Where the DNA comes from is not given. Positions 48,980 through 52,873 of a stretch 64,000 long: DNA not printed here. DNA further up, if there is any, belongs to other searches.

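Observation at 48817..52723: Ferredoxin gene coupled to a single-chain GltD/NfnB-like + PyrK/NfnA-like Fe-S flavoprotein (1197 aa)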

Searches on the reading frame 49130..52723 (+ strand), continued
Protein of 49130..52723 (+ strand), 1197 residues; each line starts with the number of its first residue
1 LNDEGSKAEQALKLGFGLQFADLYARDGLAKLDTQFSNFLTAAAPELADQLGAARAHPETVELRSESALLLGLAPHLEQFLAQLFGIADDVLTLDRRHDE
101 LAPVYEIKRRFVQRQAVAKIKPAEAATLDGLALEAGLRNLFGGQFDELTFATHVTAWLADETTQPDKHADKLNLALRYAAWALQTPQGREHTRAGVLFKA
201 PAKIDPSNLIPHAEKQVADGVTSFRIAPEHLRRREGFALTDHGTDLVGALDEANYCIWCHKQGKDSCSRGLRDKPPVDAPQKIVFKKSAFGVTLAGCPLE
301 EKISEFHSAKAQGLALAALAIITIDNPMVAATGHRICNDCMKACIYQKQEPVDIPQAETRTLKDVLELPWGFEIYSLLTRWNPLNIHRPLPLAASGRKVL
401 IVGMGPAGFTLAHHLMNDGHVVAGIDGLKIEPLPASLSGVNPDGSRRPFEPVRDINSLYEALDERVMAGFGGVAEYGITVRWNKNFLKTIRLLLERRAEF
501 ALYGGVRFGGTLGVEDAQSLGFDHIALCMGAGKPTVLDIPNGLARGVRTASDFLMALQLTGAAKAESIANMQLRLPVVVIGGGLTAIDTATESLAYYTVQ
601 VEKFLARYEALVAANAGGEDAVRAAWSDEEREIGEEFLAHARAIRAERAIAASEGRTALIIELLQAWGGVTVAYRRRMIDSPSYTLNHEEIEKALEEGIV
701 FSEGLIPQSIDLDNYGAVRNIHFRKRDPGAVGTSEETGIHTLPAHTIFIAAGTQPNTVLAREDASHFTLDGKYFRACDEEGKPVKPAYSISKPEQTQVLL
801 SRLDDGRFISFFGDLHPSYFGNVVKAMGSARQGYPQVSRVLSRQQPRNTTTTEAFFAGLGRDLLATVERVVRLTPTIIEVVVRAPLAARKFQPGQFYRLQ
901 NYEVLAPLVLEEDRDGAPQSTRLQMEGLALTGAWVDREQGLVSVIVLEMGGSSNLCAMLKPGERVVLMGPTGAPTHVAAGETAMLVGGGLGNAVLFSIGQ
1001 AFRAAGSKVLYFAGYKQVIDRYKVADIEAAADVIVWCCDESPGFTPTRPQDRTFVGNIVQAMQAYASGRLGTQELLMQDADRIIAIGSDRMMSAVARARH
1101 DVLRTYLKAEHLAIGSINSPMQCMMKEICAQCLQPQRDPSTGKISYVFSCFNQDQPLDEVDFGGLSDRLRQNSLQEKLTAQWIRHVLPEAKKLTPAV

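Call 38: search_protein_families(library=ncbifam, proteins=[L042:623-2725:+, L057:9728-10855:+, L037:4336-5619:+, L025:492-1256:+, L026:3268-4257:+, L057:11262-12641:+, L020:4782-5855:+, L028:9515-10189:+, L069:2400-3167:-, L033:6923-8245:-], max_evalue=1e-10)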
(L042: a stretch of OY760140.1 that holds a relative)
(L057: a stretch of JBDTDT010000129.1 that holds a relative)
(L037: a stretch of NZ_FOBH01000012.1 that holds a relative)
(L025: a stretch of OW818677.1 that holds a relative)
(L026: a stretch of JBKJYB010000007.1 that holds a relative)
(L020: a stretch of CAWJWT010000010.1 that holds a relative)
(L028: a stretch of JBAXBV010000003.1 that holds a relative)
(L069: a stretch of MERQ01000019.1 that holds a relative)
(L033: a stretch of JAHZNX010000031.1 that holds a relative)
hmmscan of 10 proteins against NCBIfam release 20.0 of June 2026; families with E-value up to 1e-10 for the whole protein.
L042:623-2725:+ (700 aa): 10 families
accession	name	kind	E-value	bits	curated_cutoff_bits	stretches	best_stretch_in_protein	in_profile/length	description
NF007125.0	PRK09566.1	equivalog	2.7e-64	217.5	594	1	43-484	58-503/513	ferredoxin--nitrite reductase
NF007126.0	PRK09567.1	equivalog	2.7e-63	214.1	523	1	50-514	116-589/595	NirA family protein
NF010029.0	PRK13504.1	equivalog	5.2e-51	173.6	457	2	160-505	213-563/575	NADPH-dependent assimilatory sulfite reductase hemoprotein subunit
TIGR02435.1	CobG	equivalog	9.5e-42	143.3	234.8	1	51-438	18-385/388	precorrin-3B synthase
TIGR02041.1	CysI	equivalog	9.2e-33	113.5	756.55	1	161-504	193-539/541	assimilatory sulfite reductase (NADPH) hemoprotein subunit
TIGR02042.1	sir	equivalog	3.5e-32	111.3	731.5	1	159-512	220-578/581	sulfite reductase, ferredoxin dependent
TIGR02374.1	nitri_red_nirB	equivalog_domain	3.9e-31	108.2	578.35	1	47-250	556-749/794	nitrite reductase large subunit NirB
TIGR02912.1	sulfite_red_C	equivalog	4.3e-21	75.2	324.1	1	46-191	16-162/314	sulfite reductase subunit C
NF011565.0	PRK14989.1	subfamily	5.9e-18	64.3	883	1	47-251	561-755/847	nitrite reductase large subunit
TIGR02066.1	dsrB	equivalog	2.9e-11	43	341.5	0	49-190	29-168/341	dissimilatory-type sulfite reductase subunit beta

L057:9728-10855:+ (375 aa): 3 families
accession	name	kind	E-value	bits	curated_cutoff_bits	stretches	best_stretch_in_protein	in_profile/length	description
NF006942.0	PRK09424.1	equivalog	1.3e-127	426.7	383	1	1-372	1-367/510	Re/Si-specific NAD(P)(+) transhydrogenase subunit alpha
TIGR00561.1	pntA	equivalog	3.5e-111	372.4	444.4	1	2-371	1-365/511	Re/Si-specific NAD(P)(+) transhydrogenase subunit alpha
TIGR00518.1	alaDH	equivalog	1.9e-48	165.3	391.85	2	1-215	1-215/370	alanine dehydrogenase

L037:4336-5619:+ (427 aa): 17 families
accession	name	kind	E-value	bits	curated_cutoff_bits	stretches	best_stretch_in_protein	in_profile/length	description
NF004035.0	PRK05506.1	subfamily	4.7e-203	675.9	715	1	10-424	20-432/632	bifunctional sulfate adenylyltransferase subunit 1/adenylylsulfate kinase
NF003478.0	PRK05124.1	equivalog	1.1e-188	627.6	590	1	10-424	23-435/475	sulfate adenylyltransferase subunit CysN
TIGR02034.1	CysN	subfamily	1.3e-178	594.2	336.1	1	15-422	1-406/406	sulfate adenylyltransferase, large subunit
NF008969.0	PRK12317.1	subfamily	5.3e-75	252.6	502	1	14-424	7-420/426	elongation factor 1-alpha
TIGR00483.1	EF-1_alpha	equivalog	6.3e-66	222.6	540.1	1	16-424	9-421/427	translation elongation factor EF-1 subunit alpha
NF000766.0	PRK00049.1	subfamily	7.5e-29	100.7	449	1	47-334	30-316/396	elongation factor Tu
TIGR00475.1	selB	equivalog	1.7e-28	99.7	242.25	1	67-362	25-302/581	selenocysteine-specific translation elongation factor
NF009373.0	PRK12736.1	subfamily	1.5e-27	96.4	452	1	47-334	30-314/394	elongation factor Tu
NF009372.0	PRK12735.1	subfamily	1.6e-27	96.3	479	1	47-332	30-314/396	elongation factor Tu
TIGR00485.1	EF-Tu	equivalog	5.2e-27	94.6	522.4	1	48-334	31-314/394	elongation factor Tu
TIGR03680.1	eif2g_arch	equivalog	8.7e-15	54.8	514.5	1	19-194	10-182/407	translation initiation factor IF-2 subunit gamma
NF003077.0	PRK04000.1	equivalog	3.2e-14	52.9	315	1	18-194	13-186/412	translation initiation factor IF-2 subunit gamma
TIGR01394.1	TypA_BipA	equivalog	2.9e-12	45.6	757.3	1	22-286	9-256/594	translational GTPase TypA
TIGR00231.1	small_GTP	domain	5.5e-12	45.8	42.5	1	20-163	9-127/164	GTP-binding protein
NF033148.1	tet_protect_M_W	exception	1e-11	43.9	1100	1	22-161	11-136/639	TetM/TetW/TetO/TetS family tetracycline resistance ribosomal protection protein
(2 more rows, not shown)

L025:492-1256:+ (254 aa): 6 families
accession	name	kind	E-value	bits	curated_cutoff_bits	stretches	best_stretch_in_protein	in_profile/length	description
NF002537.0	PRK02090.1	equivalog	1.4e-81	273.7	154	1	29-249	27-241/244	phosphoadenylyl-sulfate reductase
TIGR02055.1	APS_reductase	subfamily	1.8e-76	256.3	235.3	1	52-245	1-194/194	adenylylsulfate reductase, thioredoxin dependent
TIGR00424.1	APS_reduc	equivalog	7.3e-53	179.8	553.2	1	53-250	123-327/464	5'-adenylylsulfate reductase, thioredoxin-independent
TIGR00434.1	cysH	subfamily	2.4e-52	177.9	165.1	1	47-246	16-213/214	phosophoadenylyl-sulfate reductase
TIGR02057.1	PAPS_reductase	equivalog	9.1e-44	150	254.2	1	41-246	21-224/224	phosphoadenosine phosphosulfate reductase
NF006327.0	PRK08557.1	equivalog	1.3e-13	50.5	366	1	23-222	159-358/415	hypothetical protein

L026:3268-4257:+ (329 aa): 7 families
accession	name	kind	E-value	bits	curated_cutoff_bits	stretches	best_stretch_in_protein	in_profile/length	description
NF009214.0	PRK12563.1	equivalog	6.4e-142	472.6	413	1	22-329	9-317/317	sulfate adenylyltransferase subunit CysD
NF003587.0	PRK05253.1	subfamily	7.9e-140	465.3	195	1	32-329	4-301/301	sulfate adenylyltransferase subunit CysD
TIGR02039.1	CysD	subfamily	7.2e-126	419.7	396.6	1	37-329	1-294/294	sulfate adenylyltransferase, small subunit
NF010367.0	PRK13795.1-2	equivalog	6.2e-16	58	456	0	29-120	215-303/584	hypothetical protein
NF010366.0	PRK13795.1-1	equivalog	1.3e-13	50.1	745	0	30-123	237-332/667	hypothetical protein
NF002537.0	PRK02090.1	equivalog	8.3e-13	48.5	154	1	26-232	12-196/244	phosphoadenylyl-sulfate reductase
NF010368.0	PRK13795.1-3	equivalog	7.7e-12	44.2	588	0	36-124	227-312/635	hypothetical protein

L057:11262-12641:+ (459 aa): 1 family
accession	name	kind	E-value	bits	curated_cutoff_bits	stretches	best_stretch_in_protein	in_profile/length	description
NF006974.0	PRK09444.1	equivalog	8.4e-171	569.2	689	1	1-459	1-460/460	Re/Si-specific NAD(P)(+) transhydrogenase subunit beta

L020:4782-5855:+ (357 aa): 13 families
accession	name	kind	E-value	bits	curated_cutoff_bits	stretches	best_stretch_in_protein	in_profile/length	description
NF003646.0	PRK05286.1-4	equivalog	5.2e-101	337.9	457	1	140-352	126-338/341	quinone-dependent dihydroorotate dehydrogenase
NF003644.0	PRK05286.1-1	equivalog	8.4e-86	288.1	418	1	141-348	127-334/336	quinone-dependent dihydroorotate dehydrogenase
TIGR01036.1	pyrD_sub2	equivalog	2.6e-76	256.7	200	1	139-351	126-336/356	dihydroorotate dehydrogenase (quinone)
NF003652.0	PRK05286.2-5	equivalog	3.3e-74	250.2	267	1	144-352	138-342/353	quinone-dependent dihydroorotate dehydrogenase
NF003645.0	PRK05286.1-2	equivalog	5.7e-68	229.4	366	1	137-351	125-336/359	quinone-dependent dihydroorotate dehydrogenase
NF003648.0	PRK05286.2-1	equivalog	6.2e-60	203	433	1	141-352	133-338/360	quinone-dependent dihydroorotate dehydrogenase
NF003650.0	PRK05286.2-3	equivalog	2.5e-57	194.5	477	1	143-350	163-369/393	quinone-dependent dihydroorotate dehydrogenase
NF003651.0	PRK05286.2-4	equivalog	4.8e-55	186.7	448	1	150-352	156-358/377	quinone-dependent dihydroorotate dehydrogenase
NF003649.0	PRK05286.2-2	equivalog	2.3e-43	148.5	505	1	143-350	135-330/351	quinone-dependent dihydroorotate dehydrogenase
NF003647.0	PRK05286.1-5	equivalog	4.5e-37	127.7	619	1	145-351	135-335/354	quinone-dependent dihydroorotate dehydrogenase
NF005574.0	PRK07259.1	equivalog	1.1e-13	50.8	269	1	165-351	105-284/304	dihydroorotate dehydrogenase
TIGR01037.2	pyrD_sub1_fam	subfamily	2e-13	50.1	270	1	166-349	102-279/300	dihydroorotate dehydrogenase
NF002702.0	PRK02506.1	equivalog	2.8e-11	43.1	301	1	225-351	159-291/313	dihydroorotate oxidase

L028:9515-10189:+ (224 aa): 9 families
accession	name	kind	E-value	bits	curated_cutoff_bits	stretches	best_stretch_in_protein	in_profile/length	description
NF005415.0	PRK06991.1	equivalog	2e-83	280.4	281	1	5-222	7-226/284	electron transport complex subunit RsxB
TIGR01944.1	rnfB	subfamily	2.4e-61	206.6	68.7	1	5-141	36-171/190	RnfABCDGE type electron transport complex subunit B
NF003475.0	PRK05113.1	equivalog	9.5e-57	191.9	203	1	5-137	36-167/190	electron transport complex subunit RsxB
NF006446.0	PRK08764.1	equivalog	2.4e-53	179.8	220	1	5-134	8-137/139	Rnf electron transport complex subunit RnfB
NF041836.1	rnfB_Methano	equivalog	2.1e-15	56.9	445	0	6-61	40-95/265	Rnf electron transport complex subunit RnfB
NF005505.0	PRK07118.1-4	equivalog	5.3e-15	55.6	378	0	6-60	40-94/265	Fe-S cluster domain-containing protein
NF005504.0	PRK07118.1-3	equivalog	4.9e-14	52.4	437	0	6-68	37-100/293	Fe-S cluster domain-containing protein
NF005506.0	PRK07118.1-5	equivalog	7.5e-13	48.5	388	0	5-59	38-92/279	Fe-S cluster domain-containing protein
NF005503.0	PRK07118.1-2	equivalog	4.9e-12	45.7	252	0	6-68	35-98/292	RnfABCDGE type electron transport complex subunit B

L069:2400-3167:- (255 aa): 187 families (the best 25 are shown)
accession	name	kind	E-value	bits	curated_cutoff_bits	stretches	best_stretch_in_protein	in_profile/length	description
NF004198.0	PRK05653.1-3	equivalog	4.5e-50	170.4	296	1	4-230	6-224/248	3-oxoacyl-ACP reductase FabG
NF006072.0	PRK08217.1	subfamily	4.9e-50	170.7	298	1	1-252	1-253/253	3-ketoacyl-(acyl-carrier-protein) reductase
NF005559.1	PRK07231.1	subfamily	1.4e-47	162.3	215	1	3-250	2-247/249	glucose 1-dehydrogenase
TIGR01830.1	3oxo_ACP_reduc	equivalog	1.2e-42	146.3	297.75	1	9-248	2-236/239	3-oxoacyl-[acyl-carrier-protein] reductase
NF052558.1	MBtsdlDhBudC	equivalog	7.3e-42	143.7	270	1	4-231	2-220/250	meso-2,3-butanediol dehydrogenase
NF053702.1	TrHdxCHCADhChcB1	equivalog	4e-40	137.8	400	1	3-230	2-218/250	trans-4-hydroxycyclohexanecarboxylate dehydrogenase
NF053701.1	CsHdxCHCADhChcB2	equivalog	2.1e-39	135.5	350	1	5-231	3-221/245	cis-4-hydroxycyclohexanecarboxylate dehydrogenase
NF009466.0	PRK12826.1-2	subfamily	8.5e-39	133.5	222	1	5-232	3-224/248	3-oxoacyl-ACP reductase FabG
NF004791.0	PRK06138.1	equivalog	5e-38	130.8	312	1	1-207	1-199/252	SDR family oxidoreductase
NF009464.0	PRK12824.1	subfamily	2.9e-37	128.7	269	1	6-252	3-244/245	3-oxoacyl-ACP reductase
NF005067.0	PRK06484.1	equivalog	8.5e-37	126.9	713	1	3-231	7-230/524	short chain dehydrogenase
TIGR01829.1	AcAcCoA_reduct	subfamily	1.2e-36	126.6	302.1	1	7-234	2-222/242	acetoacetyl-CoA reductase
NF004818.0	PRK06172.1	equivalog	1.3e-36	126.3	336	1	1-230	3-228/253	SDR family oxidoreductase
NF004713.0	PRK06057.1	equivalog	6.1e-36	124.2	404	1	3-250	7-249/257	3-oxoacyl-ACP reductase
NF004197.0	PRK05653.1-1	equivalog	7.2e-36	124.1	332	1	2-252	4-248/249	3-oxoacyl-ACP reductase FabG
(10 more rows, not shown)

L033:6923-8245:- (440 aa): 69 families (the best 25 are shown)
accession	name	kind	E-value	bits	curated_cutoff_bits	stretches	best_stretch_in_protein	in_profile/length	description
NF052567.1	OmAmTferAptACaul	equivalog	1.1e-210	699.8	500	1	8-437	2-429/431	omega-aminotransferase AptA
NF005682.0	PRK07480.1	subfamily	1.8e-114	382.9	510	1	11-438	21-451/459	aminotransferase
NF005447.0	PRK07036.1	equivalog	2.5e-108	362.7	618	1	20-436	30-452/468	aminotransferase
NF005102.0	PRK06541.1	equivalog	8.4e-108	360.8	574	1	11-438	20-455/460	aspartate aminotransferase family protein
NF004767.0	PRK06105.1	subfamily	3.7e-103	345.5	517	1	18-437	23-448/460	aminotransferase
NF005683.0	PRK07481.1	subfamily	1.1e-102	344.3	575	1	10-438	13-449/453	hypothetical protein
TIGR00508.1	bioA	equivalog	1.3e-100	336.9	405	1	12-435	2-417/419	adenosylmethionine--8-amino-7-oxononanoate transaminase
NF004624.0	PRK05964.1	equivalog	1.2e-92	310.7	494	1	8-437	11-423/427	adenosylmethionine--8-amino-7-oxononanoate transaminase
NF005684.0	PRK07482.1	subfamily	3.4e-90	302.8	687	1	16-430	21-446/464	hypothetical protein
NF004625.0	PRK05965.1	subfamily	1.3e-89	301.1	729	1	22-430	26-439/460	hypothetical protein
NF005993.0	PRK08117.1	subfamily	8.8e-87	291.5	574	1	27-428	27-419/433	aspartate aminotransferase family protein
NF004718.0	PRK06062.1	subfamily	2.5e-85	286.7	472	1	20-437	34-447/454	hypothetical protein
NF005685.0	PRK07483.1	equivalog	5.9e-84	282.4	485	1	18-439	6-438/444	aspartate aminotransferase family protein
NF005812.0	PRK07678.1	subfamily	2e-83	280.5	488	1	24-438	28-449/451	aminotransferase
NF004426.0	PRK05769.1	equivalog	1.1e-77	261.7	552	1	32-436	44-437/441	acetyl ornithine aminotransferase family protein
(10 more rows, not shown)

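Call 39: predict_structure(alignment_id=A1)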
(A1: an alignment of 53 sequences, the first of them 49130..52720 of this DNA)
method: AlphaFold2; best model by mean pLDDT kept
length: 1197 residues; sequences in the alignment: 53
mean_pLDDT: 93.5   pTM: 0.94
mean pLDDT of the five models: 93.5, 92.9, 92.6, 91.4, 90.8
residues with pLDDT >= 90: 1063; 70-90: 109; 50-70: 14; < 50: 11
segments of 3 or more residues with pLDDT < 50: 1-8, 1195-1197
pLDDT, mean of each block of 10 residues (from residue 1): 41 94 97 98 98 96 94 98 98 96 94 92 94 95 92 93 88 96 93 91 91 91 93 89 94 91 86 81 87 94 96 98 98 93 92 96 98 98 97 97 98 98 97 96 94 95 92 92 96 98 96 96 97 93 95 93 91 97 96 96 95 94 96 98 97 94 96 96 93 96 97 97 85 71 98 95 95 96 90 91 95 95 95 97 93 96 97 96 97 95 92 77 93 96 94 92 96 94 96 95 97 96 96 97 92 96 96 94 96 96 95 94 91 94 94 95 93 93 89 58
secondary structure, 60 per line:
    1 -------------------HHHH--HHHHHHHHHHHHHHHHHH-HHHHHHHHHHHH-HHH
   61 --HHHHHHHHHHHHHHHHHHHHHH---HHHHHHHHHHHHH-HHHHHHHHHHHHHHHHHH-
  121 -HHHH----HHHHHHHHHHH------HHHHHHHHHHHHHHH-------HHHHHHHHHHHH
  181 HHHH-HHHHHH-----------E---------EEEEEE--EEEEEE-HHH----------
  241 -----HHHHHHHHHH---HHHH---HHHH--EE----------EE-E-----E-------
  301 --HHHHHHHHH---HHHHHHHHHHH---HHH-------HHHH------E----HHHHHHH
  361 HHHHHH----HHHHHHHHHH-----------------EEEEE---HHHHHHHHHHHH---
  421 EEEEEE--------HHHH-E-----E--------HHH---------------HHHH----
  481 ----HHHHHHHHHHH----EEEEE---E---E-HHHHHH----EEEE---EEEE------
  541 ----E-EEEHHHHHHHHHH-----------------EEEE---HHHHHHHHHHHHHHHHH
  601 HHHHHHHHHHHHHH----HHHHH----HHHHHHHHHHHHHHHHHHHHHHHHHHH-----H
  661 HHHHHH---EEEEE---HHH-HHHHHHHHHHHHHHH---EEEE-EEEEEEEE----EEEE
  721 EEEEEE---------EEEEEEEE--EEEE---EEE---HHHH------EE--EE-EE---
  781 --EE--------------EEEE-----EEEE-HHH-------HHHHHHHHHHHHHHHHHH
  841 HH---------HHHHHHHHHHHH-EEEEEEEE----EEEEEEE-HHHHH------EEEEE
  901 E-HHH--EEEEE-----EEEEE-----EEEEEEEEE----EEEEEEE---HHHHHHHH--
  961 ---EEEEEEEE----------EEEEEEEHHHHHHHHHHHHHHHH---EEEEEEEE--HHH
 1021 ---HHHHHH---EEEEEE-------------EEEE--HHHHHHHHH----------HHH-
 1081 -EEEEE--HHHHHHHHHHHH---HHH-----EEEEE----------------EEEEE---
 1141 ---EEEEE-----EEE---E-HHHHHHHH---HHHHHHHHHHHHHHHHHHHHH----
elements in order (helices of 4 or more, strands of 3 or more residues): H20-23 H26-43 H45-56 H63-84 H88-100 H102-119 H122-125 H130-140 H147-161 H169-184 H186-191 E213-218 E221-226 H246-255 H259-262 H266-269 H303-311 H315-325 H339-342 H354-366 H371-380 E398-402 H406-417 E421-426 H435-438 H473-476 H485-495 E500-504 H514-519 E524-527 E531-534 E547-549 H550-559 E577-580 H584-614 H619-623 H628-654 H660-666 E670-674 H682-696 E700-703 E705-712 E717-726 E736-743 E746-749 E753-755 H759-762 E799-802 E808-811 H823-842 H852-863 E865-872 E877-883 H885-889 E896-901 E908-912 E918-922 E928-936 E941-947 H951-958 E964-971 E982-988 H989-1004 E1008-1015 H1024-1029 E1033-1038 E1052-1055 H1058-1066 E1082-1086 H1089-1100 E1112-1116 E1133-1137 E1144-1148 E1154-1156 H1162-1169 H1173-1193
